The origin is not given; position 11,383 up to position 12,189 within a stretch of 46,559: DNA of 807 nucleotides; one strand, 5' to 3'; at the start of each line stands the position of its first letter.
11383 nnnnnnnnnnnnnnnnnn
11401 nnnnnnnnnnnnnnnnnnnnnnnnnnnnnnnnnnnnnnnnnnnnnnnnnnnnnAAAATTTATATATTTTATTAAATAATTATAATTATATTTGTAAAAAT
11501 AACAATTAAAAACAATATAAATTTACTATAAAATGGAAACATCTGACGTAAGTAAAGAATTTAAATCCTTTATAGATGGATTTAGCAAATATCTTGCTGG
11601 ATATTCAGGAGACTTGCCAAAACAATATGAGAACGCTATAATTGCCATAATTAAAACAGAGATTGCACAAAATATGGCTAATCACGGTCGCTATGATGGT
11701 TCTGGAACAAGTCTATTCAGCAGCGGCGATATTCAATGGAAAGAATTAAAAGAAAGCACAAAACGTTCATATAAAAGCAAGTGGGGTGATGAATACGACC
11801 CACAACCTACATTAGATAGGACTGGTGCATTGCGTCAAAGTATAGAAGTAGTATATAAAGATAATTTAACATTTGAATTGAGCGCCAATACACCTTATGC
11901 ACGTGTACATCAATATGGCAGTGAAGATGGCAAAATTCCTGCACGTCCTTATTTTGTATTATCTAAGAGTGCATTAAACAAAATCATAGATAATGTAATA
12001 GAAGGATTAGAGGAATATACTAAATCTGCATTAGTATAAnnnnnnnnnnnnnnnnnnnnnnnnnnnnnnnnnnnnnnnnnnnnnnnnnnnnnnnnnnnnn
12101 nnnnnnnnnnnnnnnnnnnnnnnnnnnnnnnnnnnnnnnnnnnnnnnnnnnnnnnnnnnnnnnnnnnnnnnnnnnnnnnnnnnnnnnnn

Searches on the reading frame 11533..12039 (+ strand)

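Call 46: search_protein_families(library=pfam, proteins=[window:11533-12039:+], max_evalue=0.01)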
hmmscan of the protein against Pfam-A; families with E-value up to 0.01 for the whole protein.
window:11533-12039:+ (168 aa): 1 family
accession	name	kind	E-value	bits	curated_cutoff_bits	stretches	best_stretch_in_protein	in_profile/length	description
PF05069.18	Phage_tail_S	-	5.7e-09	36.5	24.3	1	69-159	50-147/148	Phage virion morphogenesis family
